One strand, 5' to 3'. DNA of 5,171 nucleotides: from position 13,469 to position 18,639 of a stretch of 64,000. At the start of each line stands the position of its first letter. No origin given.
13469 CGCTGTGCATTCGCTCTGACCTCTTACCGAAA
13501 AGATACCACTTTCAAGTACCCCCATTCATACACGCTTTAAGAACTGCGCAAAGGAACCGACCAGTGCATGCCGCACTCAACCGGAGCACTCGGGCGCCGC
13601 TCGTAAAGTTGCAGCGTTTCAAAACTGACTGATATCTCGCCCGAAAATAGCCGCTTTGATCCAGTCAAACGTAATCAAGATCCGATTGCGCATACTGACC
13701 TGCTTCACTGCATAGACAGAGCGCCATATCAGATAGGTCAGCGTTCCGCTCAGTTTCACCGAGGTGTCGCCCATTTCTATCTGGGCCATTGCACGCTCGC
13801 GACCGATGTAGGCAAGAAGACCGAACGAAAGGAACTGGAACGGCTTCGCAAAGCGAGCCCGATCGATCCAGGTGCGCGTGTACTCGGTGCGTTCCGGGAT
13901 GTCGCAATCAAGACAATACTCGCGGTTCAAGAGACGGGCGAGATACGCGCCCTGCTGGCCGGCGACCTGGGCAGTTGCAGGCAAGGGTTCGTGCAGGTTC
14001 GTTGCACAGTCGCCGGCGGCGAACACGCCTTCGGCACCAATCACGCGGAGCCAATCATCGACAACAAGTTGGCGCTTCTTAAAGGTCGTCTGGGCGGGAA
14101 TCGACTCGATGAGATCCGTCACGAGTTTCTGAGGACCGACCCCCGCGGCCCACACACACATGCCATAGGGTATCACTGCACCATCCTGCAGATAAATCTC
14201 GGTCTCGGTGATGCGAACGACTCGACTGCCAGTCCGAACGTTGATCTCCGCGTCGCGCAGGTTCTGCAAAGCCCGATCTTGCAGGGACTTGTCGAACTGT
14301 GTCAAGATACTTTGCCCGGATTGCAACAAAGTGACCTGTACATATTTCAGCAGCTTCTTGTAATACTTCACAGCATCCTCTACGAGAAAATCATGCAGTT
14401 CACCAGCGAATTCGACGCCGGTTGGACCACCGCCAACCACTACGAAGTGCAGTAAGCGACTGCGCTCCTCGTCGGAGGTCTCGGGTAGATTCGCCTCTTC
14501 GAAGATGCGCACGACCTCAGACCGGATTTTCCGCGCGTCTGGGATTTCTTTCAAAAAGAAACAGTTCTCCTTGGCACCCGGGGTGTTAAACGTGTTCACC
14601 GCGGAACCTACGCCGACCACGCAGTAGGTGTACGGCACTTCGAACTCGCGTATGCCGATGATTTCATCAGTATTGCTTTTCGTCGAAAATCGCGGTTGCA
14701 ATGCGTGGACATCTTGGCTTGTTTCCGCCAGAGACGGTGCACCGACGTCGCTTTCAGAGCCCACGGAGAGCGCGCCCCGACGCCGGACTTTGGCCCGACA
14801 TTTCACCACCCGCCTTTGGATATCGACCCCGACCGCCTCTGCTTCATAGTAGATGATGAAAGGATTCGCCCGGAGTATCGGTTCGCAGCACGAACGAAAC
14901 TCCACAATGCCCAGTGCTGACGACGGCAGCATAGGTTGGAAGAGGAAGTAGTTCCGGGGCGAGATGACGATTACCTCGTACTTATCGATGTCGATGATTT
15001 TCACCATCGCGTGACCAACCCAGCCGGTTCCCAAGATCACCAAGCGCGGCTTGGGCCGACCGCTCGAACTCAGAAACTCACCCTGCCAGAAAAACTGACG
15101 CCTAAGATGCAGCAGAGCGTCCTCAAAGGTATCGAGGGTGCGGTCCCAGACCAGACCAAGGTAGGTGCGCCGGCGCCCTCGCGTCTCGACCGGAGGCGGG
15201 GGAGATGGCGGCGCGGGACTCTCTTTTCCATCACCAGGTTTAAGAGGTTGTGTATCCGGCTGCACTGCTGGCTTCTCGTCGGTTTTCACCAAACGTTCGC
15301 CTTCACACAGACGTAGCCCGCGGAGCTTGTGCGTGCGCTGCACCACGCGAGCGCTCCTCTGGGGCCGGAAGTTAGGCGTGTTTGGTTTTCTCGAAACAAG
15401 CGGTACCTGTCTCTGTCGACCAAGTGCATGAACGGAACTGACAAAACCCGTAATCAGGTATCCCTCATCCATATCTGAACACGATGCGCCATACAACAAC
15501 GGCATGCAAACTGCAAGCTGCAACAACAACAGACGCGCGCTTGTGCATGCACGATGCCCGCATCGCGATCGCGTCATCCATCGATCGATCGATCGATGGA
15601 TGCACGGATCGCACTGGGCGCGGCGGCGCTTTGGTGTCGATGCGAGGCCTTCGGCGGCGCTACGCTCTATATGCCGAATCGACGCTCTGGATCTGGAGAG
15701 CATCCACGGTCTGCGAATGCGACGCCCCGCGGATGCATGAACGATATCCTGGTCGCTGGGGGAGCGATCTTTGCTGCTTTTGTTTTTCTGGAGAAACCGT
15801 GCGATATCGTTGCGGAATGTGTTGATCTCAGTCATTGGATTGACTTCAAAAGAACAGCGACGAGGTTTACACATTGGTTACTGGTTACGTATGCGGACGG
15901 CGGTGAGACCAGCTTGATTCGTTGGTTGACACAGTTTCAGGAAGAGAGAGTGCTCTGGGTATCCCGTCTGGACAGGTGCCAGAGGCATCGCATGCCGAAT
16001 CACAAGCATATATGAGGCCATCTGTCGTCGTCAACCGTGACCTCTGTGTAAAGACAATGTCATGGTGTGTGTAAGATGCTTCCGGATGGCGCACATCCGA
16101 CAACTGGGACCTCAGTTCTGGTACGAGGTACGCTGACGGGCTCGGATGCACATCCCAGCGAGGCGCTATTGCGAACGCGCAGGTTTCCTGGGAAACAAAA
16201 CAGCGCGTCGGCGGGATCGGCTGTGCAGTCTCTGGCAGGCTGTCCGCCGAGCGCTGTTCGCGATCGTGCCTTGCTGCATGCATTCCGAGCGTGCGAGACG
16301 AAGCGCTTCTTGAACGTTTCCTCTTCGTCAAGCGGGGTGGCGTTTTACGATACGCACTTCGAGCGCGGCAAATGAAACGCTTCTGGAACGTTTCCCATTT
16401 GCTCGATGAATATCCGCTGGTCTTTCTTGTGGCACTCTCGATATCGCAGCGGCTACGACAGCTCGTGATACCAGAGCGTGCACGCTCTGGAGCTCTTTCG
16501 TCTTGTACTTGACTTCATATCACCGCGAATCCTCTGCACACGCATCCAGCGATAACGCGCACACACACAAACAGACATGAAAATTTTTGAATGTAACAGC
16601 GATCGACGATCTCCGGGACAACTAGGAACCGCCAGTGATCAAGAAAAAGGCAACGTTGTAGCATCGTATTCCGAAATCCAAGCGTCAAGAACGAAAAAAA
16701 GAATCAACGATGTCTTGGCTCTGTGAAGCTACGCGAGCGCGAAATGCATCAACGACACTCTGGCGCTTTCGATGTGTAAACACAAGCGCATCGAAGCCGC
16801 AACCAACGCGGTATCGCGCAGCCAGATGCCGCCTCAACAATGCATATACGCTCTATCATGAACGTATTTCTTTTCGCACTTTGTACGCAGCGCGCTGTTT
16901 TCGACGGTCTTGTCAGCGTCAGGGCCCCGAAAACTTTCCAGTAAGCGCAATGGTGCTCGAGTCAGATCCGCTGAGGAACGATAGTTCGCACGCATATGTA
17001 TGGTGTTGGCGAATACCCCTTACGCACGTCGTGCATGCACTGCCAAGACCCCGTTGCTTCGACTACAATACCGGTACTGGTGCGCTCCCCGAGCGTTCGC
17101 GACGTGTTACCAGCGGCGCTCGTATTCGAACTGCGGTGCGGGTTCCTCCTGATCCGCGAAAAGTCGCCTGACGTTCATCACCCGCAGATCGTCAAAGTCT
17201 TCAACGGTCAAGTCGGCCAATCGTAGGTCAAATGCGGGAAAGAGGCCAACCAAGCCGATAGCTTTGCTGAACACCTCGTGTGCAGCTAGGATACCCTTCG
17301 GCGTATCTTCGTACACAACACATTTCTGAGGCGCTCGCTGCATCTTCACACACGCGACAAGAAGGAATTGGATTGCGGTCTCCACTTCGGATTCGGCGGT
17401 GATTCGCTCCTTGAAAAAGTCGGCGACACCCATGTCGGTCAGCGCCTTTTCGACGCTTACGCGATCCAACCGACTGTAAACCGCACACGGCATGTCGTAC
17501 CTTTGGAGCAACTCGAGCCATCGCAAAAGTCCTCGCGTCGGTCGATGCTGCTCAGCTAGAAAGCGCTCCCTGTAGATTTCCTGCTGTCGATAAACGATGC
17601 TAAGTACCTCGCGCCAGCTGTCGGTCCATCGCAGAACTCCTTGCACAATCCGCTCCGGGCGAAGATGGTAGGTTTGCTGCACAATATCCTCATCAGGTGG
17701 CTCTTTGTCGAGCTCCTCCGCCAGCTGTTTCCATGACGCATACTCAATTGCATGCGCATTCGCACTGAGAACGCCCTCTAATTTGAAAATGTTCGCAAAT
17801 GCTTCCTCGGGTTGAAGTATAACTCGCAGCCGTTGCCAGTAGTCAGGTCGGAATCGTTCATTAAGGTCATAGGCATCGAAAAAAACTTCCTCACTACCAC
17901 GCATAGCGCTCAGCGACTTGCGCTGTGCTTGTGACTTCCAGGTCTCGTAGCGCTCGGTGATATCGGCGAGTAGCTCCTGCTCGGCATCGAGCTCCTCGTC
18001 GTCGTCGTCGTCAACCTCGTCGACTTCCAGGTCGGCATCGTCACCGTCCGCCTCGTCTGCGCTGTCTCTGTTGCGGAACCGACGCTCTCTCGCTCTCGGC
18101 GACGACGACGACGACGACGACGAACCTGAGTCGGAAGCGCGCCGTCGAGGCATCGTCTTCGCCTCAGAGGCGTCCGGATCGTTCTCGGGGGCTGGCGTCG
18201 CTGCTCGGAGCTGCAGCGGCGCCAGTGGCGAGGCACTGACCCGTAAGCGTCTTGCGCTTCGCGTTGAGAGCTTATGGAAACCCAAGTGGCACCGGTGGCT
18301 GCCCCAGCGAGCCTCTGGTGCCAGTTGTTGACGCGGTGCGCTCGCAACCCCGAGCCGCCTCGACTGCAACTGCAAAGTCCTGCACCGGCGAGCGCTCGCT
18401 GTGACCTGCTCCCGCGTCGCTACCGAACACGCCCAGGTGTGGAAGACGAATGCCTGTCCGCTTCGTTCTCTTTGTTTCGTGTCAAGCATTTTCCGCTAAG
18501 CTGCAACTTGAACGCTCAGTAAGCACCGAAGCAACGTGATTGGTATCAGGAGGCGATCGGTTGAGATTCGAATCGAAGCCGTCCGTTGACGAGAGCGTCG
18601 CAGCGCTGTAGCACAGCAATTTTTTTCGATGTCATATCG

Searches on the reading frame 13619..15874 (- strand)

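Call 11: search_protein_families(library=pfam, proteins=[window:13619-15874:-], max_evalue=0.001)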
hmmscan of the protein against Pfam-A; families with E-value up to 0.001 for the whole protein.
window:13619-15874:- (751 aa): 3 families
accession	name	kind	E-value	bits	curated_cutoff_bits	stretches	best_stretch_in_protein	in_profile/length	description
PF07992.20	Pyr_redox_2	-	2.9e-42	145.5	26.1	1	277-642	2-291/291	Pyridine nucleotide-disulphide oxidoreductase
PF22366.1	NDH2_C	-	5.8e-20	71.7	27.7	1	685-747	3-62/62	NDH2 C-terminal domain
PF00070.33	Pyr_redox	-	8.6e-12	45.8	22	1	476-558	1-69/82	Pyridine nucleotide-disulphide oxidoreductase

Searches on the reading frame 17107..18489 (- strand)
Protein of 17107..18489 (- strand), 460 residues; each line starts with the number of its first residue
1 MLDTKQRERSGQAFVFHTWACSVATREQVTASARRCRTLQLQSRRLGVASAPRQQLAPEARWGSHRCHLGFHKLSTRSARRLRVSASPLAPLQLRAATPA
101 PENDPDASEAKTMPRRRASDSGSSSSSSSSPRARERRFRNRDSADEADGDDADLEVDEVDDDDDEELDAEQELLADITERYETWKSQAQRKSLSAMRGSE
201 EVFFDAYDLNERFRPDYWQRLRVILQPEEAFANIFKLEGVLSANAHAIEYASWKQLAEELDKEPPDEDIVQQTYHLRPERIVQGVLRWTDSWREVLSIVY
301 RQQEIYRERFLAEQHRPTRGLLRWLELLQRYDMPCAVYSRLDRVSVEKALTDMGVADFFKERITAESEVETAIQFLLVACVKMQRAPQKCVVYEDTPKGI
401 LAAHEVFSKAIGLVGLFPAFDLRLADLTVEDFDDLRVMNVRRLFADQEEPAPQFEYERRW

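Call 11: search_protein_families(library=pfam, proteins=[window:17107-18489:-], max_evalue=0.001)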
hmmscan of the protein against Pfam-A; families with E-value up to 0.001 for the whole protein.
window:17107-18489:- (460 aa): 2 families
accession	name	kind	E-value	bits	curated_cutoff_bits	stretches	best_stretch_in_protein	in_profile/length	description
PF13419.12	HAD_2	-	2e-11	44.8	23.8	1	234-410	2-175/178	Haloacid dehalogenase-like hydrolase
PF00702.32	Hydrolase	-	1.9e-06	28.9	26.4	1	254-405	24-189/191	haloacid dehalogenase-like hydrolase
